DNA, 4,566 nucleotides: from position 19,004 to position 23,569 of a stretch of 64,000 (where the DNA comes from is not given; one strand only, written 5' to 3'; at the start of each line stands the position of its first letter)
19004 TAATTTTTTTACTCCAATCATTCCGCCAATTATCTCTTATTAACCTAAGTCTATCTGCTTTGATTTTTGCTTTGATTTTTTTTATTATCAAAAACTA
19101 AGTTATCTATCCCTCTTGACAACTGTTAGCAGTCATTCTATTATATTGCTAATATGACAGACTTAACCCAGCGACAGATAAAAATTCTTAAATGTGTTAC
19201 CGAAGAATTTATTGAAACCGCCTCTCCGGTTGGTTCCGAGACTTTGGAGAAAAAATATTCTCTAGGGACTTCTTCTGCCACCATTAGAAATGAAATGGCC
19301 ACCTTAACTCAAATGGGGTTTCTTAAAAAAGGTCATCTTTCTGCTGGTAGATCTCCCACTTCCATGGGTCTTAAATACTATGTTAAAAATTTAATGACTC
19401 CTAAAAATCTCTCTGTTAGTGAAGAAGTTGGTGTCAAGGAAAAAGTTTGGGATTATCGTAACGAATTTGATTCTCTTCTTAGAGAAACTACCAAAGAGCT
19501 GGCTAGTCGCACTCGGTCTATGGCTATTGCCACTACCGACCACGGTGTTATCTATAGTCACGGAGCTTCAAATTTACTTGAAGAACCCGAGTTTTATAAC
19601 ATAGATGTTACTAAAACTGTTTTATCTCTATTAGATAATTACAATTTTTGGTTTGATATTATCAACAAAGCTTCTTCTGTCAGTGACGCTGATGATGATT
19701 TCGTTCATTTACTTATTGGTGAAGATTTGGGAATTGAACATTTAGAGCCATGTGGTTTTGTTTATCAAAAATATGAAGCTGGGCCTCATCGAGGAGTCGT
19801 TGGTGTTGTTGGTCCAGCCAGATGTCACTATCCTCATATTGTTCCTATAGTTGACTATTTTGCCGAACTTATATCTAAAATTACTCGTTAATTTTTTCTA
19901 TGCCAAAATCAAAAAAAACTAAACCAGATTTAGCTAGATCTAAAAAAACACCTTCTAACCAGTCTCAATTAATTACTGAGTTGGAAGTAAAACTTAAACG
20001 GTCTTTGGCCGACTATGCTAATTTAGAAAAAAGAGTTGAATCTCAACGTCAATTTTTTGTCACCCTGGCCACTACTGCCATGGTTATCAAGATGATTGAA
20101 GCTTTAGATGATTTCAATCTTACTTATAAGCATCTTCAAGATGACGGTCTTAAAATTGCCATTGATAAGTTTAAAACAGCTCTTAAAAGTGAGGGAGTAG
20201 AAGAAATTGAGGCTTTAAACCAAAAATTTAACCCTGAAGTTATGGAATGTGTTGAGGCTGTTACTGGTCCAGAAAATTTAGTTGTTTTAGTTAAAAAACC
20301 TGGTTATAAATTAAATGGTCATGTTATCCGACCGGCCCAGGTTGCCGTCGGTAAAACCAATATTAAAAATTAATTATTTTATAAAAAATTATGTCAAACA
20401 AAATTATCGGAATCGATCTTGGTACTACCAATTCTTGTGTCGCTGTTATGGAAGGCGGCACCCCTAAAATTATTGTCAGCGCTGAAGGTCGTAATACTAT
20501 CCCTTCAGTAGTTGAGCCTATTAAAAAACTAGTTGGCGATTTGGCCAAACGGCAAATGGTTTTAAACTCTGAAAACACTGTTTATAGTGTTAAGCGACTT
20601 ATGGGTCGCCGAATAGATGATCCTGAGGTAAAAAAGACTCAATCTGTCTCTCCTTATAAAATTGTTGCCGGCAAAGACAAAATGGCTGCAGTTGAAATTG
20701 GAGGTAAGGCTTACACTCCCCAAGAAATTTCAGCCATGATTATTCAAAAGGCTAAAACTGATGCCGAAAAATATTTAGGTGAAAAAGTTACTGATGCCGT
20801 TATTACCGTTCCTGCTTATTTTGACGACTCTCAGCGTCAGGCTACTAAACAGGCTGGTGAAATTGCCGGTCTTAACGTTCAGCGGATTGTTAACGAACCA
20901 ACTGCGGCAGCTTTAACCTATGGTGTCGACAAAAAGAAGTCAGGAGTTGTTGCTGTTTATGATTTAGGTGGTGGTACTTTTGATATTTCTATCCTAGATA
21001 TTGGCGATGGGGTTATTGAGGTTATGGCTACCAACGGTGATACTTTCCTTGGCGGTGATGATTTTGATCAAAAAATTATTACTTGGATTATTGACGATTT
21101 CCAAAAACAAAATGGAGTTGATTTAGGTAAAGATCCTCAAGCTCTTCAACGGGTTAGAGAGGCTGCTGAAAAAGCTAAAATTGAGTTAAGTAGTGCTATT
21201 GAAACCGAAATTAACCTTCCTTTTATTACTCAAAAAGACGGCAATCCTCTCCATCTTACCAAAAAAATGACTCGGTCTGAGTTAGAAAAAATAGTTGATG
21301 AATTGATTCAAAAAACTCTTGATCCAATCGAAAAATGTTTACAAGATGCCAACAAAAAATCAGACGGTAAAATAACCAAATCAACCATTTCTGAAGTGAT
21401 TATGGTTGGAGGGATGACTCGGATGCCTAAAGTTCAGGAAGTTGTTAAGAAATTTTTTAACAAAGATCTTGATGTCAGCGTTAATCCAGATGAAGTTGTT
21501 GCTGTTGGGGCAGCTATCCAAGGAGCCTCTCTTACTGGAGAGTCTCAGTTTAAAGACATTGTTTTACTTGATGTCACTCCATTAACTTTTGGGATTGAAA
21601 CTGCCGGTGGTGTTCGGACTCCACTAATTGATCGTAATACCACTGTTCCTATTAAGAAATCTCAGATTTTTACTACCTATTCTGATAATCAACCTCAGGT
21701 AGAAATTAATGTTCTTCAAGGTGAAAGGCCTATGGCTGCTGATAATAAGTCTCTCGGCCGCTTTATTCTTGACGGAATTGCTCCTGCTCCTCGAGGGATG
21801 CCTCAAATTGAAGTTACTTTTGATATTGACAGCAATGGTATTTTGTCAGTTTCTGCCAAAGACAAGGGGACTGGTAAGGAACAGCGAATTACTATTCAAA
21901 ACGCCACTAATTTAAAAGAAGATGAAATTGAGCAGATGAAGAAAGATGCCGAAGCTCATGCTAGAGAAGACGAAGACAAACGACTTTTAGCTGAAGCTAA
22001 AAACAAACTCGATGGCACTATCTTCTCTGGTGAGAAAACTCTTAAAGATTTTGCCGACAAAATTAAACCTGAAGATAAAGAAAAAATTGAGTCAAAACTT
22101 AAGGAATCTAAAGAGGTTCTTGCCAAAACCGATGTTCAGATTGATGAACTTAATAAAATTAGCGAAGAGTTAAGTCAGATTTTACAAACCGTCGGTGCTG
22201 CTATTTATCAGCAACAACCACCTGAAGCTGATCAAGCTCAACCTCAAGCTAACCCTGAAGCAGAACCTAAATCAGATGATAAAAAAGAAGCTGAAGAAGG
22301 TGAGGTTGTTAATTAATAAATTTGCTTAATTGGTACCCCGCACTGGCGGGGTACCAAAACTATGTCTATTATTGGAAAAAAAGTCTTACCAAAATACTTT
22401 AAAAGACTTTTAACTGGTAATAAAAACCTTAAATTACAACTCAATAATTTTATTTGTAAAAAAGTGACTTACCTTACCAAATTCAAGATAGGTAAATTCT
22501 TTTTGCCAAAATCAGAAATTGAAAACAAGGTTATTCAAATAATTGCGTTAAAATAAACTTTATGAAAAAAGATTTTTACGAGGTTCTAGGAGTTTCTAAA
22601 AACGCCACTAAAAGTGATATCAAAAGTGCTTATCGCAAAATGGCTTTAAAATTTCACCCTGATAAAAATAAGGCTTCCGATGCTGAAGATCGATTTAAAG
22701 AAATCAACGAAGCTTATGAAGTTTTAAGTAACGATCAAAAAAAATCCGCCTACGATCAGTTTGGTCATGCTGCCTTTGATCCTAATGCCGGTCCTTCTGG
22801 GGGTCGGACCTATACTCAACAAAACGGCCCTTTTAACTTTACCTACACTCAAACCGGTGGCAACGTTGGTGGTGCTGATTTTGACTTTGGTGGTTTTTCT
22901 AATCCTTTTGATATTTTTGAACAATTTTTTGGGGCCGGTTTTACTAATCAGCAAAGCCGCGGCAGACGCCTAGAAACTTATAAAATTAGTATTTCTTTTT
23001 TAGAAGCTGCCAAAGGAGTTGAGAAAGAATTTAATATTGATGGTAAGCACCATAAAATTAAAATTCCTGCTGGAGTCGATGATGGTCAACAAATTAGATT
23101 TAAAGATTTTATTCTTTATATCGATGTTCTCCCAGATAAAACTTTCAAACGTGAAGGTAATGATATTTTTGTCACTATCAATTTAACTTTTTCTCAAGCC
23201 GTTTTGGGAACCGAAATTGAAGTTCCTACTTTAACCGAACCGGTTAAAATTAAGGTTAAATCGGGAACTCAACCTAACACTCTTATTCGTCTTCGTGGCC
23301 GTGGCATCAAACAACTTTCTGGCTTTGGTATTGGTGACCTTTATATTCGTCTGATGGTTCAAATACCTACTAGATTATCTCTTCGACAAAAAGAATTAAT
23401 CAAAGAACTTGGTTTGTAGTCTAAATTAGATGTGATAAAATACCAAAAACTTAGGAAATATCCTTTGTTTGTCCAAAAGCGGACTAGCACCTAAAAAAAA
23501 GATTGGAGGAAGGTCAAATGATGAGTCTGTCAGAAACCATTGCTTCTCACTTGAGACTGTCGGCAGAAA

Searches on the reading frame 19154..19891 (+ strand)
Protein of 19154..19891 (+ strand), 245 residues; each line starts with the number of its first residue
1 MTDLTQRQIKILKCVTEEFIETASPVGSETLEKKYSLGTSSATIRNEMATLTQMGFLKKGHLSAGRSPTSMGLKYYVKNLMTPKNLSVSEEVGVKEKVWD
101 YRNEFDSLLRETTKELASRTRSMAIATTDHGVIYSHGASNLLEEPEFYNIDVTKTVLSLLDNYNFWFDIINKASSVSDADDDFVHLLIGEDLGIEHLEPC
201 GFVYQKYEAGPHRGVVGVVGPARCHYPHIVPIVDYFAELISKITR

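Call 67: search_protein_families(library=pfam, proteins=[window:19154-19891:+], max_evalue=0.0001)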
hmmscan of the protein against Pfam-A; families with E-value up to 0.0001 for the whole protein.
window:19154-19891:+ (245 aa): 1 family
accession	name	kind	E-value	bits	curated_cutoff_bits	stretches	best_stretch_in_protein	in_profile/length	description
PF01628.27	HrcA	-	8.9e-18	65.5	22.2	1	102-230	102-215/215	HrcA protein C terminal domain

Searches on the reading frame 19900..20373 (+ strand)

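Call 67: search_protein_families(library=pfam, proteins=[window:19900-20373:+], max_evalue=0.0001)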
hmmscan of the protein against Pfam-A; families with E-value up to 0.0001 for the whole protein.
window:19900-20373:+ (157 aa): 1 family
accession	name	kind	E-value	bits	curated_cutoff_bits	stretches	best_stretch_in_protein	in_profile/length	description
PF01025.24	GrpE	-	3.5e-24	85.8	25.8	1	7-152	9-165/165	GrpE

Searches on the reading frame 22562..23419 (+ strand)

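Call 67: search_protein_families(library=pfam, proteins=[window:22562-23419:+], max_evalue=0.0001)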
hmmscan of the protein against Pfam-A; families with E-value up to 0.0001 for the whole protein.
window:22562-23419:+ (285 aa): 2 families
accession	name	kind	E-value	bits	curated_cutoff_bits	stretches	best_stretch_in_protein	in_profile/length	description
PF01556.23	DnaJ_C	-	3.1e-34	118.7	26.6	1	140-269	3-152/152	DnaJ C terminal domain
PF00226.36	DnaJ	-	2.1e-27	95.4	27.8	1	4-65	1-63/63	DnaJ domain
